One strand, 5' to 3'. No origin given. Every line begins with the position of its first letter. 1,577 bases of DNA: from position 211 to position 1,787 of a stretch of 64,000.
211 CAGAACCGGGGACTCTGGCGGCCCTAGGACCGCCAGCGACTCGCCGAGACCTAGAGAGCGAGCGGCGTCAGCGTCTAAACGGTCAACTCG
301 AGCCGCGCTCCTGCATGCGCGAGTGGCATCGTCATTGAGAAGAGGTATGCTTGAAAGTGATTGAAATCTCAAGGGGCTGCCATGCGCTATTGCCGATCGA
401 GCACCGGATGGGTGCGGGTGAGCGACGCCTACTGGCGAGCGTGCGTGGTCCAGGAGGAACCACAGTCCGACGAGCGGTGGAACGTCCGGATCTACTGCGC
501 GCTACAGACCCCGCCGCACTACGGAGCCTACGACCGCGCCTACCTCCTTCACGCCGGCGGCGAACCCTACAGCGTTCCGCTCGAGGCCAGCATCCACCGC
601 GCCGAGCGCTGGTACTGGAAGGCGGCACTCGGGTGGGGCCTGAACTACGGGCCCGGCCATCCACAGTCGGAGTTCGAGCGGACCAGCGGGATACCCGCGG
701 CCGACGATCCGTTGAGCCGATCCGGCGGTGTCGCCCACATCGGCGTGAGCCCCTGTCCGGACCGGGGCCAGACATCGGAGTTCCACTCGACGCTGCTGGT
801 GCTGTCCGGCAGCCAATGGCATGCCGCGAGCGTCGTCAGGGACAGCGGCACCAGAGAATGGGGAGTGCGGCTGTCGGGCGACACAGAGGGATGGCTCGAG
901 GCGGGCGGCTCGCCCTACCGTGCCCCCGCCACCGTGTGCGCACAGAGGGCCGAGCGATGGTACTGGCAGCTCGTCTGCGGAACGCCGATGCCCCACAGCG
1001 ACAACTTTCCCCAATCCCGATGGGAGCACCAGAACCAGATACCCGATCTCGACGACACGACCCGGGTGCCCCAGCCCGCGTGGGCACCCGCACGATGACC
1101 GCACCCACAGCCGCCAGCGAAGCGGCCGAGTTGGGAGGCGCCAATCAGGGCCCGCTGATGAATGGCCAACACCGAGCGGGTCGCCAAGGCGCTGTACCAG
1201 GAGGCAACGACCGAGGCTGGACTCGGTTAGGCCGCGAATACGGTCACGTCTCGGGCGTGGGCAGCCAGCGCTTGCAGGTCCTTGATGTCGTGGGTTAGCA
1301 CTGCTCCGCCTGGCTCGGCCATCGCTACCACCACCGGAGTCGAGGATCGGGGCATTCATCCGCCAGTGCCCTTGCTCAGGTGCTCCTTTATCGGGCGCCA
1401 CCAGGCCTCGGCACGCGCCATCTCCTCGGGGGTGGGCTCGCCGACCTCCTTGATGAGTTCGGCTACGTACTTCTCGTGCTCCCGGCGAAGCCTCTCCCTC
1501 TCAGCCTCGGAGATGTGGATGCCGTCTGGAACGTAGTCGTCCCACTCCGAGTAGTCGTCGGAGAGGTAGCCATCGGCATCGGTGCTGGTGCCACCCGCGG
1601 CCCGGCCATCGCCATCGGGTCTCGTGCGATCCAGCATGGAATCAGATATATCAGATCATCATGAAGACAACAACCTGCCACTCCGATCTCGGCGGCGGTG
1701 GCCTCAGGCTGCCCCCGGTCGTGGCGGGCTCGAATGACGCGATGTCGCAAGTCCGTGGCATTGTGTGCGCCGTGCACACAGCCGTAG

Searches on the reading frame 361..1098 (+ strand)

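Call 3: search_protein_families(library=pfam, proteins=[window:361-1098:+], max_evalue=0.01)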
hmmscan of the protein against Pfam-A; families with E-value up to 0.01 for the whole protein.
window:361-1098:+ (245 aa): 1 family
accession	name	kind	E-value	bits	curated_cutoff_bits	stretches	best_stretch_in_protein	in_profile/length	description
PF18838.6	LPD23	-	0.0023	18.1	27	1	1-26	22-47/58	Large polyvalent protein associated domain 23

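Call 21: search_protein_families(library=padloc, proteins=[window:361-1098:+], max_evalue=0.01)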
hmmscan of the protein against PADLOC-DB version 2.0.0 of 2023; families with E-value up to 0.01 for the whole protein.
window:361-1098:+ (245 aa): 0 families

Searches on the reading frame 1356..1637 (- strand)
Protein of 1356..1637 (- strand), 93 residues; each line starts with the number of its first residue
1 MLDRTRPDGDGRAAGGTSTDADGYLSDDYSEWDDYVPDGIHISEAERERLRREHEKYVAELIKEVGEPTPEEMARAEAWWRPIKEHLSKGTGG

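Call 3: search_protein_families(library=pfam, proteins=[window:1356-1637:-], max_evalue=0.01)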
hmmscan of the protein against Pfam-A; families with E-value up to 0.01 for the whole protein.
window:1356-1637:- (93 aa): 0 families

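Call 21: search_protein_families(library=padloc, proteins=[window:1356-1637:-], max_evalue=0.01)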
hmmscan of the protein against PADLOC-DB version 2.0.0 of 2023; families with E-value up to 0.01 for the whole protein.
window:1356-1637:- (93 aa): 0 families
